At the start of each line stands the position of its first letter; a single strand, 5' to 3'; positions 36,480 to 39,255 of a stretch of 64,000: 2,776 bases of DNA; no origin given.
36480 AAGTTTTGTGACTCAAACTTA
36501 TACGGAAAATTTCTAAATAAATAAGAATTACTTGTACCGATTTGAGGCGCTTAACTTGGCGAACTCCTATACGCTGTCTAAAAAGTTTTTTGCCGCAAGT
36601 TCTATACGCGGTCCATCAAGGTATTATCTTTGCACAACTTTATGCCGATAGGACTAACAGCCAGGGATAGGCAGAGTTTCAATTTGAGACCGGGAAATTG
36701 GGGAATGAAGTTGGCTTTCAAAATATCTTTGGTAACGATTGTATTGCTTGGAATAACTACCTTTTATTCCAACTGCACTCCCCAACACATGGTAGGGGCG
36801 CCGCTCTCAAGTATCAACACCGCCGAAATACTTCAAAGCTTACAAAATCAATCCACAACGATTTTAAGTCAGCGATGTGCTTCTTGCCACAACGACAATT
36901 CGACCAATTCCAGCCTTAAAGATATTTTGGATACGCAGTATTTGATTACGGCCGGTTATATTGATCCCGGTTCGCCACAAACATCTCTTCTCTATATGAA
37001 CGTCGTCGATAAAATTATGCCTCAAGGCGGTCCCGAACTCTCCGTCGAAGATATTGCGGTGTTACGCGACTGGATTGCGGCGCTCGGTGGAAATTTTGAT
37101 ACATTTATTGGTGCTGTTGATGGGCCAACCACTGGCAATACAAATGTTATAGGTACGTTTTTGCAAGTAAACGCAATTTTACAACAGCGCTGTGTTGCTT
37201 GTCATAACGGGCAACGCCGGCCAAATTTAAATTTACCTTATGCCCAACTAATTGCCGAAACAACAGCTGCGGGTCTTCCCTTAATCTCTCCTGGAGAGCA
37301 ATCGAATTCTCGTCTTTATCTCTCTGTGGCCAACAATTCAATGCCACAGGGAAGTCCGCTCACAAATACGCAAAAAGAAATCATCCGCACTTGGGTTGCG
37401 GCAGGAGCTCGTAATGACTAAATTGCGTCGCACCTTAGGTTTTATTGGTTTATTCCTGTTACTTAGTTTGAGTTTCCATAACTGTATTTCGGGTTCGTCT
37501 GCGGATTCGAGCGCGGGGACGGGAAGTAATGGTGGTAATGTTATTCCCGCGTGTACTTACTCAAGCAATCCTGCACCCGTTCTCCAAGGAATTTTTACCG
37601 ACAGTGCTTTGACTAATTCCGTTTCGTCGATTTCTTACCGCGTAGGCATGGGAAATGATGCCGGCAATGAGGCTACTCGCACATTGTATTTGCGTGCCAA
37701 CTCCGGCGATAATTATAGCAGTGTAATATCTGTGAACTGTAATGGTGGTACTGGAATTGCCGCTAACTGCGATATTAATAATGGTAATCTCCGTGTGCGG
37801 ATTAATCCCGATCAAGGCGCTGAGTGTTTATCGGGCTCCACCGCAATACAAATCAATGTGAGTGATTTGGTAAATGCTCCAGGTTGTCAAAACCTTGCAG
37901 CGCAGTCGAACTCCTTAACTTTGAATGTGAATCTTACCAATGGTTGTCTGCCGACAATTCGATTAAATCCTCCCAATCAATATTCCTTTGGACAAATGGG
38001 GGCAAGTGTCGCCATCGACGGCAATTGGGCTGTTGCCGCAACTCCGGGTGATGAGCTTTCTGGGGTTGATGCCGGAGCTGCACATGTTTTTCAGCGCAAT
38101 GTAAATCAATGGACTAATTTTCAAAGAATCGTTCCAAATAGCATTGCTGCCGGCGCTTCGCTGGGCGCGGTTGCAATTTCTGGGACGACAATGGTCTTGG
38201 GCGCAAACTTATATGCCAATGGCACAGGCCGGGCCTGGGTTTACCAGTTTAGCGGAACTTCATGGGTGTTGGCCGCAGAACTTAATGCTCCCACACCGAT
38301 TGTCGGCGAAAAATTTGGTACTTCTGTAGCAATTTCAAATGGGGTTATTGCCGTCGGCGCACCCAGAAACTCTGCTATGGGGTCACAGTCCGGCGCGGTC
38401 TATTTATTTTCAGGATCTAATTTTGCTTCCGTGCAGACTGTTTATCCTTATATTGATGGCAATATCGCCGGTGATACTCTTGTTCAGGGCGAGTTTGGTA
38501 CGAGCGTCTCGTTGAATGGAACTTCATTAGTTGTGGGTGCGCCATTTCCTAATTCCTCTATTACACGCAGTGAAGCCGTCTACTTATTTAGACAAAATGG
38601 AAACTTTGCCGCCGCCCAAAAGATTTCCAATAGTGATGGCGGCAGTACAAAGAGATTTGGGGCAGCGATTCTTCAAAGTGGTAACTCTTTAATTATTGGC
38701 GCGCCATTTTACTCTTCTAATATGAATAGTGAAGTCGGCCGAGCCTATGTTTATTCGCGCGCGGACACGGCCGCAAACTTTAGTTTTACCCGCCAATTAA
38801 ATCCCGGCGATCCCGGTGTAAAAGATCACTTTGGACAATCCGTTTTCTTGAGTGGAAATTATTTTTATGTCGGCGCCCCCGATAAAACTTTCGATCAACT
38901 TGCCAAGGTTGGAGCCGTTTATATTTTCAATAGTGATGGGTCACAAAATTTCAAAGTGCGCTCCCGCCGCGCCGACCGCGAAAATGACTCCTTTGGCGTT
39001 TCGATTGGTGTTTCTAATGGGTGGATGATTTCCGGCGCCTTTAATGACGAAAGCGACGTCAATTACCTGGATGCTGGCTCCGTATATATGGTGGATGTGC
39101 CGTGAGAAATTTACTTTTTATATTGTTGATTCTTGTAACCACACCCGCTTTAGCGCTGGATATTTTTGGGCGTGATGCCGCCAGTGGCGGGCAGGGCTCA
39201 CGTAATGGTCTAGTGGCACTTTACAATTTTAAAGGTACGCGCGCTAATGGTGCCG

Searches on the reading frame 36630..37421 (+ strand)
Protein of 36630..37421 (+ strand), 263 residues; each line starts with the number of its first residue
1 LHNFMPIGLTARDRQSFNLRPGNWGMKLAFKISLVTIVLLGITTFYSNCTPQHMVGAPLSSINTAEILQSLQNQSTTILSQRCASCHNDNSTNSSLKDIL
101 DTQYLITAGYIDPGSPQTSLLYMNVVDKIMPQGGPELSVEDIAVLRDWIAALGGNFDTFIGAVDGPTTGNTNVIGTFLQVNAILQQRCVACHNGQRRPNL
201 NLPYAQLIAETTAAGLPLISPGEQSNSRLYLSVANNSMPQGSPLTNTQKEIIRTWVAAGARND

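Call 62: search_protein_families(library=pfam, proteins=[window:36630-37421:+], max_evalue=0.001)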
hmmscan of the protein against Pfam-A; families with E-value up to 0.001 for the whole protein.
window:36630-37421:+ (263 aa): 3 families
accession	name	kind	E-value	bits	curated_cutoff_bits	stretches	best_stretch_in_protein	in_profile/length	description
PF07635.16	PSCyt1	-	4.1e-07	30.9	22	0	188-237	1-54/59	Planctomycete cytochrome C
PF13442.11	Cytochrome_CBB3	-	8.3e-07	29.7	27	0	78-149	9-68/68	Cytochrome C oxidase, cbb3-type, subunit III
PF14376.11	Haem_bd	-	2.4e-05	24.7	27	0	70-92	29-51/133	Haem-binding domain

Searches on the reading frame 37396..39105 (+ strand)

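Call 62: search_protein_families(library=pfam, proteins=[window:37396-39105:+], max_evalue=0.001)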
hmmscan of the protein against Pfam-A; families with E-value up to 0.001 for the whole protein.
window:37396-39105:+ (569 aa): 1 family
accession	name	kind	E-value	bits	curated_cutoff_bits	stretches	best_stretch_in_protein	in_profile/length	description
PF14312.12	FG-GAP_2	-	3.2e-45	152.5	23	4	290-338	1-49/49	FG-GAP repeat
